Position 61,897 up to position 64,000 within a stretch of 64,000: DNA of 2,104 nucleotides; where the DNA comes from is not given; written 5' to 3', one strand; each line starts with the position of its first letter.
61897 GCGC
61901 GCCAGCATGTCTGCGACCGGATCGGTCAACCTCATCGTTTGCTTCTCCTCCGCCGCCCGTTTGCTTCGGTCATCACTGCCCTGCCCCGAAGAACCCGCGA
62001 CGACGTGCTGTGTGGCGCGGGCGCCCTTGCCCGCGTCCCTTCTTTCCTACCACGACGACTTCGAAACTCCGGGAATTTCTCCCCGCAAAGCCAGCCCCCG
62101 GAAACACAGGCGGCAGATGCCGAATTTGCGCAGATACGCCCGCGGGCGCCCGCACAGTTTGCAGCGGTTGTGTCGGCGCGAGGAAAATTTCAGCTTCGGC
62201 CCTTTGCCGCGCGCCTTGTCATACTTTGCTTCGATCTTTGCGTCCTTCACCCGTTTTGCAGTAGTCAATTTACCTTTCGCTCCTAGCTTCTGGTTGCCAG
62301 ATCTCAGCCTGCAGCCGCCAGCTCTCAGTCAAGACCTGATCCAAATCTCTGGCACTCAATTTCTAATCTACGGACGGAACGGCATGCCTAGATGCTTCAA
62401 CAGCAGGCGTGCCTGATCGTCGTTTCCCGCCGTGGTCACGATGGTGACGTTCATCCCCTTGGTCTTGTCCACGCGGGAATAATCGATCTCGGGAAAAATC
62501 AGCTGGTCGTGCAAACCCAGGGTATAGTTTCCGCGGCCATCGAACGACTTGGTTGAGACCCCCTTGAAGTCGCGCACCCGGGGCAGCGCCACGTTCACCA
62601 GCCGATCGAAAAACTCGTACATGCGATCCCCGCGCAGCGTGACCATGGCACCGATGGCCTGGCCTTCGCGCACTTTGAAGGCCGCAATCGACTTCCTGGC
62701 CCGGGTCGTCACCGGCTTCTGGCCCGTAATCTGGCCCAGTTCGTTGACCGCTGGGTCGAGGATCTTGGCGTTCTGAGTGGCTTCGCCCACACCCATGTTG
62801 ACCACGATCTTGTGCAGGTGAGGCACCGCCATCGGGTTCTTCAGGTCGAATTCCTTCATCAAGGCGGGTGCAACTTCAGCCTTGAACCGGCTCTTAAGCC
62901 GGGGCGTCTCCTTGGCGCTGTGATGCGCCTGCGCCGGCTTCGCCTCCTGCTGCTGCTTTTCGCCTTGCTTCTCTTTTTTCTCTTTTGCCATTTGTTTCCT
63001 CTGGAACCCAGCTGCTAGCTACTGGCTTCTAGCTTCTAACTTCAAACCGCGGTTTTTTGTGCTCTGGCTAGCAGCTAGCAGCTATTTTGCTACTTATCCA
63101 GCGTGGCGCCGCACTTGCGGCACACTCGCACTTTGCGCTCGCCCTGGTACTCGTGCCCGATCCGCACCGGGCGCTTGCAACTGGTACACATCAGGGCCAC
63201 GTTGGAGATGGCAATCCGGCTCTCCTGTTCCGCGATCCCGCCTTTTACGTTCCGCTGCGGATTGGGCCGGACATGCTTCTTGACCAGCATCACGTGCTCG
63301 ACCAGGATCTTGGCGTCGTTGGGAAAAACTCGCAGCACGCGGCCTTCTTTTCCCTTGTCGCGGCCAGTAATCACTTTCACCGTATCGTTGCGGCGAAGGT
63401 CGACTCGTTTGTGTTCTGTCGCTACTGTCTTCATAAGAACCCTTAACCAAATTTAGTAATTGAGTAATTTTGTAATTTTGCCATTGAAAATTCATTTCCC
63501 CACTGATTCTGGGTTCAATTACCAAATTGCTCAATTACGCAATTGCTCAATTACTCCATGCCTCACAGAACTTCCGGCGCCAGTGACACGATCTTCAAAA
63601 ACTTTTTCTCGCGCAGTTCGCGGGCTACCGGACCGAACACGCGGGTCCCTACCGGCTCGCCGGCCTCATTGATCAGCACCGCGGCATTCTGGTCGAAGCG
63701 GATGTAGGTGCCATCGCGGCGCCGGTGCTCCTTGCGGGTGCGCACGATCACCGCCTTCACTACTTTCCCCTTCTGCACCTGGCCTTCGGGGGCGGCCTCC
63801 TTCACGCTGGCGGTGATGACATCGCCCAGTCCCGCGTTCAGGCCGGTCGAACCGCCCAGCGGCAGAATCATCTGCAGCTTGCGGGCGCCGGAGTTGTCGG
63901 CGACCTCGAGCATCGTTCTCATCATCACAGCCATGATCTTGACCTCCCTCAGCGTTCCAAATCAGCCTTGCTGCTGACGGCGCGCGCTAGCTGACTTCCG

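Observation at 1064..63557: One architecture in at least seven sequence families: intergenic arrays of degenerate 7-nt repeats arranged as inverted arms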

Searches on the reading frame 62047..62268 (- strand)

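Call 79: search_protein_families(library=pfam, proteins=[window:62047-62268:-], max_evalue=0.001)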
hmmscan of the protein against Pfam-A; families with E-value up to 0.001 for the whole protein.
window:62047-62268:- (73 aa): 1 family
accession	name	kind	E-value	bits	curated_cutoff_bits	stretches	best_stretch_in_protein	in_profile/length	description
PF00253.27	Ribosomal_S14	-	1.7e-22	79.3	27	1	27-72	7-54/54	Ribosomal protein S14p/S29e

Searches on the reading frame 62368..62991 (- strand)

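Call 56: search_protein_families(library=pfam, proteins=[window:62368-62991:-], max_evalue=0.01)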
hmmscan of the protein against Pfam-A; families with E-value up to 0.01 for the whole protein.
window:62368-62991:- (207 aa): 2 families
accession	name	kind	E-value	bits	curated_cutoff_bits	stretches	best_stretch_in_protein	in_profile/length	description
PF00673.26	Ribosomal_L5_C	-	7e-40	135.5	27.8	1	113-205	2-94/94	ribosomal L5P family C-terminus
PF00281.24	Ribosomal_L5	-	1.3e-28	99.5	34.9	1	52-108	1-57/57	Ribosomal protein L5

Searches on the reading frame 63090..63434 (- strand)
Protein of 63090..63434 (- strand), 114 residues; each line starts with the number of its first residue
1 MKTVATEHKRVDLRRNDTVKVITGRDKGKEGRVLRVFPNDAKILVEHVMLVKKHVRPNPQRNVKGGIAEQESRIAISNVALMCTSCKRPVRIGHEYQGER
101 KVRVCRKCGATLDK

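Call 58: search_protein_families(library=pfam, proteins=[window:63090-63434:-], max_evalue=0.001)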
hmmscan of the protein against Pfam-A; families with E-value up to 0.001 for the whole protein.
window:63090-63434:- (114 aa): 3 families
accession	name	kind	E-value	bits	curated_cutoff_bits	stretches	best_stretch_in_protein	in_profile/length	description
PF17136.10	ribosomal_L24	-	1.2e-22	80.4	27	1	48-112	1-65/65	Ribosomal proteins 50S L24/mitochondrial 39S L24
PF00467.35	KOW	-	5.7e-09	35.9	22.3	1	16-46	2-32/32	KOW motif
PF23291.1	KOW4_SPT5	-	2.6e-05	24.5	27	1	5-37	1-33/55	Transcription elongation factor SPT5, fourth KOW domain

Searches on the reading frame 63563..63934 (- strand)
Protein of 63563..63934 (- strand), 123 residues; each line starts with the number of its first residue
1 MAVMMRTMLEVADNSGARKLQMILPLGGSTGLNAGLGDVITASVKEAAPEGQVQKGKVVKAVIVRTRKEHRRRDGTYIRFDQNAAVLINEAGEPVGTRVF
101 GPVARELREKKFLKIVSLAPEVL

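Call 56: search_protein_families(library=pfam, proteins=[window:63563-63934:-], max_evalue=0.01)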
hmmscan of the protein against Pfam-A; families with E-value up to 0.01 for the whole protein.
window:63563-63934:- (123 aa): 1 family
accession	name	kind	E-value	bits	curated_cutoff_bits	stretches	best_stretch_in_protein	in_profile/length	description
PF00238.24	Ribosomal_L14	-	6e-50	168.7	23.6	1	4-123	3-122/122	Ribosomal protein L14p/L23e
